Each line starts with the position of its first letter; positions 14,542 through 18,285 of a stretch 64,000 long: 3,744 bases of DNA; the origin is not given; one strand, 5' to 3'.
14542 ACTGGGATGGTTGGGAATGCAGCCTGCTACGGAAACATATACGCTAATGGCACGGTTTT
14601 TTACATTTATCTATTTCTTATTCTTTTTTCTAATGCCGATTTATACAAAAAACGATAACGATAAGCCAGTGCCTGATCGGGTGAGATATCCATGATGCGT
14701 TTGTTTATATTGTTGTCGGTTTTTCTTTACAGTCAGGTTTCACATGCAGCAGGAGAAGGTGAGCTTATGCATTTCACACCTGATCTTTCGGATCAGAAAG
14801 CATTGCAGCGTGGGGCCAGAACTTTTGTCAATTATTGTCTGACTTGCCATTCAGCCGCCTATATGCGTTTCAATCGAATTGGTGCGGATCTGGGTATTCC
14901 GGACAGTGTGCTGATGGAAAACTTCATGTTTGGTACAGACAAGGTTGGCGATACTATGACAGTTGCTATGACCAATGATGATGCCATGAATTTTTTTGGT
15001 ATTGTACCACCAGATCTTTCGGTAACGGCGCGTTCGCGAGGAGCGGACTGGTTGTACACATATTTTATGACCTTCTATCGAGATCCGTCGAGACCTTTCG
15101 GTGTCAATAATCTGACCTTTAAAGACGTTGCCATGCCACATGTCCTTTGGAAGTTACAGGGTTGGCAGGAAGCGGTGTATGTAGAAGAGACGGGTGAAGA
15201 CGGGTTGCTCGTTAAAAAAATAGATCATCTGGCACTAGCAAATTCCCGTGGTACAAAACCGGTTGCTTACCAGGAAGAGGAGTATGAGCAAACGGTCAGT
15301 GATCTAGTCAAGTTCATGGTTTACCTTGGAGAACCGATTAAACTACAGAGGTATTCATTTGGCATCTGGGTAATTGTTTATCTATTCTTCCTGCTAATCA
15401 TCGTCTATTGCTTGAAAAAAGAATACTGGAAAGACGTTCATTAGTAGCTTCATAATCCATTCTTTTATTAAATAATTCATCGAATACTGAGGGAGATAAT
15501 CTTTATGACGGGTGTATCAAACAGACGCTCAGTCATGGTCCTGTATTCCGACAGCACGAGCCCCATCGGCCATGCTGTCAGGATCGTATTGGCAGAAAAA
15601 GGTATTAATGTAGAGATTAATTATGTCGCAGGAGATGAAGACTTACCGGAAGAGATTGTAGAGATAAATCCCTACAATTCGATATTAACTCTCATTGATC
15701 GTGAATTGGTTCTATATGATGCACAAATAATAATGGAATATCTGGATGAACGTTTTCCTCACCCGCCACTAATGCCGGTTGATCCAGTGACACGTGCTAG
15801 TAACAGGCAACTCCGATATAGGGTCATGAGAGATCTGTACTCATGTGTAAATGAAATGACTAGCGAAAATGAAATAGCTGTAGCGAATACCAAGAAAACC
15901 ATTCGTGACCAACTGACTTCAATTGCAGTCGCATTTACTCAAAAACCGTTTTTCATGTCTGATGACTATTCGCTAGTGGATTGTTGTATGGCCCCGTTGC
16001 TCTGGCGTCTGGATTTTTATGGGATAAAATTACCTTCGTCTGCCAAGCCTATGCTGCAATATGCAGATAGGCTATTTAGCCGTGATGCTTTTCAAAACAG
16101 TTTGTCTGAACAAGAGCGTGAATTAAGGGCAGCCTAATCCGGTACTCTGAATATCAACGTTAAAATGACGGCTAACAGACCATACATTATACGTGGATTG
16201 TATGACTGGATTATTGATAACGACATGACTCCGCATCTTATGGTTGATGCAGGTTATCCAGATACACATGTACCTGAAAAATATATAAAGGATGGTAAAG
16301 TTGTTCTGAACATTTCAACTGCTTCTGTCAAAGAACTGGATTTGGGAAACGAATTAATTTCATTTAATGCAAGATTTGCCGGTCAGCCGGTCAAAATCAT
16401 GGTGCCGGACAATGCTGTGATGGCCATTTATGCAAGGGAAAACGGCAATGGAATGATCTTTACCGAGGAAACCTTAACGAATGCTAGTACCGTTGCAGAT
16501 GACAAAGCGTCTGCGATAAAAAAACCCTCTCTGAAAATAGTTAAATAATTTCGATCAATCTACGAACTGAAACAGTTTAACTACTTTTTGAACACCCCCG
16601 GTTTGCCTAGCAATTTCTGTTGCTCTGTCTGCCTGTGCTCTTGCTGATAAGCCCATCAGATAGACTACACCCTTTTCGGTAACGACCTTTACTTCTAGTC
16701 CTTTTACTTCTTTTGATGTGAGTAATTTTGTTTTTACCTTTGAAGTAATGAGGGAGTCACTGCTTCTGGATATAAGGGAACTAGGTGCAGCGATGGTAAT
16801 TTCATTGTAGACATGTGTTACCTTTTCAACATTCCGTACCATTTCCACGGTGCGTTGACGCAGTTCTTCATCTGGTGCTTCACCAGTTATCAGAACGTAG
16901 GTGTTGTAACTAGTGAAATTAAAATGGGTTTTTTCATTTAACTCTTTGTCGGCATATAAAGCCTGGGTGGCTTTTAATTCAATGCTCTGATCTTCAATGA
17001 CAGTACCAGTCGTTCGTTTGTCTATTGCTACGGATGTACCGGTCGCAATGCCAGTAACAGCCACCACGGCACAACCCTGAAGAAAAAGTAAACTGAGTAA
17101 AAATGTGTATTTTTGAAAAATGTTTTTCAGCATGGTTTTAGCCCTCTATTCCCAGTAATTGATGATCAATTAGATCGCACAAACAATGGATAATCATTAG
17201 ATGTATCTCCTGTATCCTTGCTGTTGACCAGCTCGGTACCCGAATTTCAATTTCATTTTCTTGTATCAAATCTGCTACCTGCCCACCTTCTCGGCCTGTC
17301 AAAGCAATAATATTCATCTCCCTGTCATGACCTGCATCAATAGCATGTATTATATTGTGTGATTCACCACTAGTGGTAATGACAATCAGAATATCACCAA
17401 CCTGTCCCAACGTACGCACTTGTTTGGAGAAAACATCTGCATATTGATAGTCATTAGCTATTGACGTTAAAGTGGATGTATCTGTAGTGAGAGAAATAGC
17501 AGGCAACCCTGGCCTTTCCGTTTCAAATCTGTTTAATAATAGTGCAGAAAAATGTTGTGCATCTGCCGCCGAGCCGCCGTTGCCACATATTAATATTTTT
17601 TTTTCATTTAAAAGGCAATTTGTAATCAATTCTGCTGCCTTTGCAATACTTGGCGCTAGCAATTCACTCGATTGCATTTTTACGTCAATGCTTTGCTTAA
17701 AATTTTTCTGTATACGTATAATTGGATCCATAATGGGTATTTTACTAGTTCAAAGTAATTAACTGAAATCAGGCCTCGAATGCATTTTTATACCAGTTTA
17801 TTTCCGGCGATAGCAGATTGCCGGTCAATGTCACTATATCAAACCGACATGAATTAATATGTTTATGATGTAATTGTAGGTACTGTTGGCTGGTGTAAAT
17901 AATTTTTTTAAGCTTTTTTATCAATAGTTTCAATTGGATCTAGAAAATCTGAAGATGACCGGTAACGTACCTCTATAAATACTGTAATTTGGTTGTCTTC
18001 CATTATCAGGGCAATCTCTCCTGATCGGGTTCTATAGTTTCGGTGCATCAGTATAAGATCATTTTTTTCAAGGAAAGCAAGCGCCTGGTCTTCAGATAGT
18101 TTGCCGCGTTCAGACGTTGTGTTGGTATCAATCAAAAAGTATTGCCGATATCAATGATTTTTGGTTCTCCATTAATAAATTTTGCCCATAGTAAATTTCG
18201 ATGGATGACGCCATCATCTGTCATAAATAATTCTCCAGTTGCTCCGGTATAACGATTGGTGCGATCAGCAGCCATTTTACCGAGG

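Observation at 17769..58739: Seven inactivating lesions, all in five dispensable genes; essential genes intact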

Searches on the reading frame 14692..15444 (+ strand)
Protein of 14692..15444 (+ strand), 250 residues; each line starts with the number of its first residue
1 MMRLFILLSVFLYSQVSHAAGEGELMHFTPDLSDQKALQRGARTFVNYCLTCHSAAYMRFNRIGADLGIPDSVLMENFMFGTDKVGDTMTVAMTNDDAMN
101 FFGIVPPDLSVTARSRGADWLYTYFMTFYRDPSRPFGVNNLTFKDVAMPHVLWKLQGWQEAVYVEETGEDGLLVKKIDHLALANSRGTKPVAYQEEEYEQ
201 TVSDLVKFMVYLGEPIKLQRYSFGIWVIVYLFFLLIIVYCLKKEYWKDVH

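Call 38: search_protein_families(library=ncbifam, proteins=[window:14692-15444:+], max_evalue=0.00001)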
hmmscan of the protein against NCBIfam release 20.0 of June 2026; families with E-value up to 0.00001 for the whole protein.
window:14692-15444:+ (250 aa): 0 families

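Call 42: search_protein_families(library=pfam, proteins=[window:14692-15444:+], max_evalue=0.01)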
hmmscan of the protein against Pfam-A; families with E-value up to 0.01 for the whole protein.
window:14692-15444:+ (250 aa): 1 family
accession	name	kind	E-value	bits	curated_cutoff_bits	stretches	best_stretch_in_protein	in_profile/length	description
PF02167.20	Cytochrom_C1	-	1.9e-16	60.8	22.8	1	34-248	11-218/219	Cytochrome C1 family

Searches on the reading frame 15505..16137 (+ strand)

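Call 38: search_protein_families(library=ncbifam, proteins=[window:15505-16137:+], max_evalue=0.00001)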
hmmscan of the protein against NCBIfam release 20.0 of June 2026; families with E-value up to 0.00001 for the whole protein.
window:15505-16137:+ (210 aa): 5 families
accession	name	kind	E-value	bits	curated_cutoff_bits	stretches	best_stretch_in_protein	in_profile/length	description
NF007016.1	PRK09481.1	equivalog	1.5e-77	259.7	314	1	2-208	2-208/209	stringent starvation protein SspA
TIGR01262.1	maiA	equivalog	7.9e-18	64.8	171.05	1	13-204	2-207/211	maleylacetoacetate isomerase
NF011693.0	PRK15113.1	equivalog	3.3e-13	49.8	150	1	9-205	4-211/214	glutathione transferase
NF050814.1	FtsZBindFzlA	equivalog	9.3e-13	48.4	300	1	12-205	6-215/228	FtsZ-binding protein FzlA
NF007682.0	PRK10357.1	equivalog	1.6e-08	34.4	181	1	13-197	3-195/202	glutathione S-transferase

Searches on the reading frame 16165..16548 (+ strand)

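Call 38: search_protein_families(library=ncbifam, proteins=[window:16165-16548:+], max_evalue=0.00001)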
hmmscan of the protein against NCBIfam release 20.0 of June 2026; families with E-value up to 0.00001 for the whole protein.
window:16165-16548:+ (127 aa): 9 families
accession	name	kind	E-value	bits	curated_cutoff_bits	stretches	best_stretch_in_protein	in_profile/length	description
NF008763.0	PRK11798.1-2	equivalog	3.3e-48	163.4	162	1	1-116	4-119/156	ClpXP protease specificity-enhancing factor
NF008769.0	PRK11798.2-5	equivalog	9.8e-48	161.8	135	1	1-115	3-118/144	ClpXP protease specificity-enhancing factor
NF008764.0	PRK11798.1-4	equivalog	2.3e-46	157.3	191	1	1-117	3-119/143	ClpXP protease specificity-enhancing factor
NF008762.0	PRK11798.1-1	equivalog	4.6e-43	147.1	202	1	1-109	6-114/170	ClpXP protease specificity-enhancing factor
NF008767.0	PRK11798.2-2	equivalog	4.1e-41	139.9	182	1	1-127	3-131/131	ClpXP protease specificity-enhancing factor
NF008770.0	PRK11798.2-6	equivalog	6.7e-40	136.2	198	1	1-122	8-129/144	ClpXP protease specificity-enhancing factor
NF008768.0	PRK11798.2-4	equivalog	1.9e-32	113.1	258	1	3-112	5-116/173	ClpXP protease specificity-enhancing factor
NF008766.0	PRK11798.2-1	equivalog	4.6e-30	105.2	319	1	4-110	6-111/173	ClpXP protease specificity-enhancing factor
NF008765.0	PRK11798.1-5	equivalog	8.6e-20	71.1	249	1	1-117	1-119/135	ClpXP protease specificity-enhancing factor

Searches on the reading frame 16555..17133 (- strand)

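Call 38: search_protein_families(library=ncbifam, proteins=[window:16555-17133:-], max_evalue=0.00001)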
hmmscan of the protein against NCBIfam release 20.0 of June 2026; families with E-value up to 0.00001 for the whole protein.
window:16555-17133:- (192 aa): 2 families
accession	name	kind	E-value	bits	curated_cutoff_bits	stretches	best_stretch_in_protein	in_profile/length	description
NF008247.1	PRK11023.1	equivalog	4.7e-53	179.8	184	1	6-192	4-192/192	division/outer membrane stress-associated lipid-binding lipoprotein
NF007858.0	PRK10568.1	equivalog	3.2e-17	62.8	174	1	31-184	43-198/206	molecular chaperone OsmY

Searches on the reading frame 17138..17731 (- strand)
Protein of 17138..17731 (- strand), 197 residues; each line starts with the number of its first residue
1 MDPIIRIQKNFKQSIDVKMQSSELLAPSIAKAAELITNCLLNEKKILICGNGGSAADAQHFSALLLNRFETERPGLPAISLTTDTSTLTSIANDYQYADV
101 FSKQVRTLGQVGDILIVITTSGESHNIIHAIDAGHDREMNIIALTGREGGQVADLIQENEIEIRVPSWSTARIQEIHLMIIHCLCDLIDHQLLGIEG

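Call 11: find_encoding_contigs(protein=window:17138-17731:-, flank=5000, max_places=10)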
Protein window:17138-17731:- (197 aa): 4 contigs read that carry it; 2 places shown.
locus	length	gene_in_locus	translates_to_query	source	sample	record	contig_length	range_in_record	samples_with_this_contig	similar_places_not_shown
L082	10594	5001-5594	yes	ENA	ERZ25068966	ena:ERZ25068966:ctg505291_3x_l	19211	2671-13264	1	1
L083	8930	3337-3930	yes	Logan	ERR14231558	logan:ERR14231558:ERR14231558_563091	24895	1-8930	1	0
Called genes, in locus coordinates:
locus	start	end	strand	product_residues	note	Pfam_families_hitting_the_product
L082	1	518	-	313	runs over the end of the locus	PF01795:Methyltransf_5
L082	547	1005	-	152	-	PF02381:MraZ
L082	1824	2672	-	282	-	PF00590:TP_methylase, PF23016:RsmI_C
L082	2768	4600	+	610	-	PF04348:LppC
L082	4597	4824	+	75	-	PF02021:UPF0102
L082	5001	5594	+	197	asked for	PF13580:SIS_2, PF01380:SIS (faint)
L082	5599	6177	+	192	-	PF04972:BON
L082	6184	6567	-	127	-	PF04386:SspB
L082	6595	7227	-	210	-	PF02798:GST_N, PF13417:GST_N_3, PF13409:GST_N_2, PF00043:GST_C (weak), PF13410:GST_C_2 (weak)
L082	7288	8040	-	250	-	PF02167:Cytochrom_C1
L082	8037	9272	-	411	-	PF00033:Cytochrome_B, PF13631:Cytochrom_B_N_2, PF00032:Cytochrom_B_C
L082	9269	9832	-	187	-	PF00355:Rieske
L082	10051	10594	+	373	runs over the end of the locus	PF00089:Trypsin, PF13365:Trypsin_2, PF00595:PDZ (weak), PF13180:PDZ_2, PF17820:PDZ_6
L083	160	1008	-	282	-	PF00590:TP_methylase, PF23016:RsmI_C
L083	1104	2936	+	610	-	PF04348:LppC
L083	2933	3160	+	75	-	PF02021:UPF0102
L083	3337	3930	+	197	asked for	PF13580:SIS_2, PF01380:SIS (faint)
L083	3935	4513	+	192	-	PF04972:BON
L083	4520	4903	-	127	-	PF04386:SspB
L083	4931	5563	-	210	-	PF02798:GST_N, PF13417:GST_N_3, PF13409:GST_N_2, PF13410:GST_C_2 (weak)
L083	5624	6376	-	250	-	PF02167:Cytochrom_C1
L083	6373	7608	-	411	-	PF00033:Cytochrome_B, PF13631:Cytochrom_B_N_2, PF00032:Cytochrom_B_C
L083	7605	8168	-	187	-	PF00355:Rieske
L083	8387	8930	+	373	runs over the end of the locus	PF00089:Trypsin, PF13365:Trypsin_2, PF00595:PDZ (weak), PF13180:PDZ_2, PF17820:PDZ_6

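Call 38: search_protein_families(library=ncbifam, proteins=[window:17138-17731:-], max_evalue=0.00001)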
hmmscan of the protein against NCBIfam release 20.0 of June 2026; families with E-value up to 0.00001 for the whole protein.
window:17138-17731:- (197 aa): 6 families
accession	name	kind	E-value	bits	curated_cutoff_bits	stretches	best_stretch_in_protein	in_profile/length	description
NF010546.0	PRK13936.1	equivalog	8.8e-94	312.8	276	1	2-195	2-195/197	phosphoheptose isomerase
NF008138.0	PRK10886.1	equivalog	2.9e-68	229.4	352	1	6-193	4-191/196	DnaA initiator-associating protein DiaA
TIGR00441.1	gmhA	equivalog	1.2e-58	197.6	209.45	1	34-189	2-154/154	D-sedoheptulose 7-phosphate isomerase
NF001628.0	PRK00414.1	equivalog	3.8e-49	166.9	265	1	25-192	26-190/192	D-sedoheptulose 7-phosphate isomerase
NF010547.0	PRK13938.1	equivalog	1.3e-35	122.9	320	1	42-193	44-192/196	D-sedoheptulose 7-phosphate isomerase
NF041755.1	RuMP_HxlAB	equivalog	8.4e-07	28.3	500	0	110-157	287-334/391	bifunctional 3-hexulose-6-phosphate synthase/6-phospho-3-hexuloisomerase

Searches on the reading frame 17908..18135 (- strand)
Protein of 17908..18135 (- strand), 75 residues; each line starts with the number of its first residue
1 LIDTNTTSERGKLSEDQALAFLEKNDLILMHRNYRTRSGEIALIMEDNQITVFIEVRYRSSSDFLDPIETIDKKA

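Call 22: list_cluster_members(proteins=[window:17908-18135:-, window:53076-53384:-, window:52760-53119:-, window:57618-57935:-, window:57020-57628:-, window:45643-46866:+, window:53723-56335:-, window:58732-59679:-, window:49467-50339:-, window:38143-39276:+])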
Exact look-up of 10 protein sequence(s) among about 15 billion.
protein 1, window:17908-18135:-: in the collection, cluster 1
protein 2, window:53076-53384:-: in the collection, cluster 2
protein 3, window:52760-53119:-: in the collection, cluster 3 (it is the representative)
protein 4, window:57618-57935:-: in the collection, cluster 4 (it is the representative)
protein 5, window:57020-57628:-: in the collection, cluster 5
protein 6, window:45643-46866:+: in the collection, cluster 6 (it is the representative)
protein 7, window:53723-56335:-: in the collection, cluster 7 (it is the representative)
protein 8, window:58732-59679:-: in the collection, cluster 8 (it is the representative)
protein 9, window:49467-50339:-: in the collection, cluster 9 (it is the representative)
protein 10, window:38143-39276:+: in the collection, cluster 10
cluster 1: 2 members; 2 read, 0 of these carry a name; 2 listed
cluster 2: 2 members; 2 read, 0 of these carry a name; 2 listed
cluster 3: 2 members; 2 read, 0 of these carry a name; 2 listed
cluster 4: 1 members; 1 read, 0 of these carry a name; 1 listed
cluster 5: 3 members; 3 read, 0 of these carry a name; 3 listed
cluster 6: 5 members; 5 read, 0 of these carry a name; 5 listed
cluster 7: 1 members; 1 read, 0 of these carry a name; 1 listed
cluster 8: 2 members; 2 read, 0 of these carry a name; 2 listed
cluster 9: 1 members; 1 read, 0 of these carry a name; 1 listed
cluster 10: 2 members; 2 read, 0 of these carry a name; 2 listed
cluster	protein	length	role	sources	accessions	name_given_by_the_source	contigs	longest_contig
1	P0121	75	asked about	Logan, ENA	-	-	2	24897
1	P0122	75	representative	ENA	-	-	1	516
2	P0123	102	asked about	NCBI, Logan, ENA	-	-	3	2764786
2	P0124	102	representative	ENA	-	-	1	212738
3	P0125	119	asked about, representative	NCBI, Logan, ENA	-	-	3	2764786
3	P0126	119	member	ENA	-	-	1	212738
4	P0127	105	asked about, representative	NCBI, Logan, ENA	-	-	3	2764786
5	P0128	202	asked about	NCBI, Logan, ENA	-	-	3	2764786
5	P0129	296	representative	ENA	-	-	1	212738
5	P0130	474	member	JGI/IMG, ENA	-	-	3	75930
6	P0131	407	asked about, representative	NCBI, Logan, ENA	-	-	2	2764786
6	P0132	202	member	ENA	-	-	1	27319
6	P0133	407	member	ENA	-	-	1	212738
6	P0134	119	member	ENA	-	-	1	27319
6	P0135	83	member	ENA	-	-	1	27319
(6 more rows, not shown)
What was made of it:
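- The exact fragment proteins are on record from NCBI, ENA and Logan (call 22). The genome is a single 2.76 Mb contig (call 22).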

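Call 24: find_encoding_contigs(protein=P0126, flank=10000, max_places=10)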
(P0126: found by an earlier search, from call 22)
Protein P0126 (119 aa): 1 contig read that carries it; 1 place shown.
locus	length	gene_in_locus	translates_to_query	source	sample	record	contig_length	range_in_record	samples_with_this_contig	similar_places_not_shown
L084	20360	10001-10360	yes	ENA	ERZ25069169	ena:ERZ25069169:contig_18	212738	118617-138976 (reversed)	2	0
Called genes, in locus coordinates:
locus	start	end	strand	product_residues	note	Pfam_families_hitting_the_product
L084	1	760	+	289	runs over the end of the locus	PF02629:CoA_binding, PF00549:Ligase_CoA, PF13607:Succ_CoA_lig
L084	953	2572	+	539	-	PF00795:CN_hydrolase, PF02540:NAD_synthase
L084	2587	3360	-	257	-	PF13512:TPR_18, PF13525:YfiO, PF13174:TPR_6 (faint), PF13432:TPR_16 (faint)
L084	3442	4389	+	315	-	PF00849:PseudoU_synth_2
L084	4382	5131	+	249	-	PF02578:Cu-oxidase_4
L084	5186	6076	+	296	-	PF02812:ELFV_dehydrog_N, PF00208:ELFV_dehydrog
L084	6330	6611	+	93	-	-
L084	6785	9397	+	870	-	PF02861:Clp_N, PF23569:NBD_SMAX1 (weak), PF00004:AAA, PF17871:AAA_lid_9, PF07724:AAA_2, PF00004:AAA, PF07728:AAA_5, PF10431:ClpB_D2-small, +7 more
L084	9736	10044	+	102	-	-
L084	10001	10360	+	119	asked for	PF05157:MshEN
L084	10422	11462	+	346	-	PF00437:T2SSE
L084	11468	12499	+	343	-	PF28597:T2SSF_N, PF00482:T2SSF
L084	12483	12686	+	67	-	PF00482:T2SSF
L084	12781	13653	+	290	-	PF06750:A24_N_bact, PF01478:Peptidase_A24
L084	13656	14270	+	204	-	PF01121:CoaE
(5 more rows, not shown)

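Call 29: find_encoding_contigs(protein=P0130, flank=10000, max_places=4)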
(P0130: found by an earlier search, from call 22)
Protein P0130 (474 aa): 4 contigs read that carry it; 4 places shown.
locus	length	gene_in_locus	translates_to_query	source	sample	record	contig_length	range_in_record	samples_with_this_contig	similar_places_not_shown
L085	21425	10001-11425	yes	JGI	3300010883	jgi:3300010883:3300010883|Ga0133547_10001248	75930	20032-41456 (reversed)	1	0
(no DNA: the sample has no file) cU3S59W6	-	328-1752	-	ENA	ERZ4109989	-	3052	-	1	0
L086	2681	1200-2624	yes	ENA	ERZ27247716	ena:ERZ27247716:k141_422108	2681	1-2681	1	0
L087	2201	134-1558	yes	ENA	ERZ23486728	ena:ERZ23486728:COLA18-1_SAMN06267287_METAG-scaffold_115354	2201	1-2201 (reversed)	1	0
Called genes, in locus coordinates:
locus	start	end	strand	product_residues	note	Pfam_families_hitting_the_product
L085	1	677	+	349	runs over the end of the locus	PF00586:AIRS, PF02769:AIRS_C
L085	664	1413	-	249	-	PF00588:SpoU_methylase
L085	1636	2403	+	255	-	PF00459:Inositol_P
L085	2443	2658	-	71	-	PF13174:TPR_6 (faint), PF13181:TPR_8 (faint), PF13424:TPR_12 (weak), PF13432:TPR_16, PF14559:TPR_19, PF10373:EST1_DNA_bind (weak), PF00515:TPR_1, PF07719:TPR_2 (weak), +3 more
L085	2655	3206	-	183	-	PF13424:TPR_12 (faint), PF13431:TPR_17 (faint), PF00515:TPR_1 (faint), PF07719:TPR_2 (faint), PF13181:TPR_8 (faint), PF13374:TPR_10 (faint), PF13414:TPR_11 (weak), PF14559:TPR_19 (faint)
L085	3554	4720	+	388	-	PF08442:ATP-grasp_2, PF13549:ATP-grasp_5, PF24948:Citrate_synth_N, PF00549:Ligase_CoA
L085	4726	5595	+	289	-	PF02629:CoA_binding, PF00549:Ligase_CoA, PF13607:Succ_CoA_lig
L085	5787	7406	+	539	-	PF00795:CN_hydrolase, PF02540:NAD_synthase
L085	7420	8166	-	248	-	PF13512:TPR_18, PF13525:YfiO, PF13174:TPR_6 (faint)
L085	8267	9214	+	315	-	PF00849:PseudoU_synth_2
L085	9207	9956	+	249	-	PF02578:Cu-oxidase_4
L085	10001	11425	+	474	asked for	PF02812:ELFV_dehydrog_N, PF00208:ELFV_dehydrog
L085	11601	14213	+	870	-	PF02861:Clp_N, PF23569:NBD_SMAX1, PF00004:AAA, PF17871:AAA_lid_9, PF07724:AAA_2, PF00004:AAA, PF07728:AAA_5, PF10431:ClpB_D2-small, +7 more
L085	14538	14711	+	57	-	PF00482:T2SSF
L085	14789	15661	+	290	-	PF06750:A24_N_bact, PF01478:Peptidase_A24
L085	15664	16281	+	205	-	PF01121:CoaE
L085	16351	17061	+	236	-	PF07072:ZapD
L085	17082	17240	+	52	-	PF03884:YacG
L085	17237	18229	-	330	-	PF00293:NUDIX, PF14815:NUDIX_4, PF02581:TMP-TENI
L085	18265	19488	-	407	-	PF01960:ArgJ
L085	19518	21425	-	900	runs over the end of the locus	PF07517:SecA_DEAD, PF00270:DEAD (weak), PF01043:SecA_PP_bind, PF21090:P-loop_SecA, PF07516:SecA_SW, PF02810:SEC-C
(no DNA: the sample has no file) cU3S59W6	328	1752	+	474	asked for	PF02812:ELFV_dehydrog_N, PF00208:ELFV_dehydrog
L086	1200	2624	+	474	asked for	PF02812:ELFV_dehydrog_N, PF00208:ELFV_dehydrog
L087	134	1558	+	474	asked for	PF02812:ELFV_dehydrog_N, PF00208:ELFV_dehydrog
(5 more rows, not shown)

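Call 42: search_protein_families(library=pfam, proteins=[window:17908-18135:-], max_evalue=0.01)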
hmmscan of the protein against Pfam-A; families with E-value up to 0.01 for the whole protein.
window:17908-18135:- (75 aa): 1 family
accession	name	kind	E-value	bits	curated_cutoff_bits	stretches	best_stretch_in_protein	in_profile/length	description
PF02021.23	UPF0102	-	9e-15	55.3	23.6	1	15-74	2-57/80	Uncharacterised protein family UPF0102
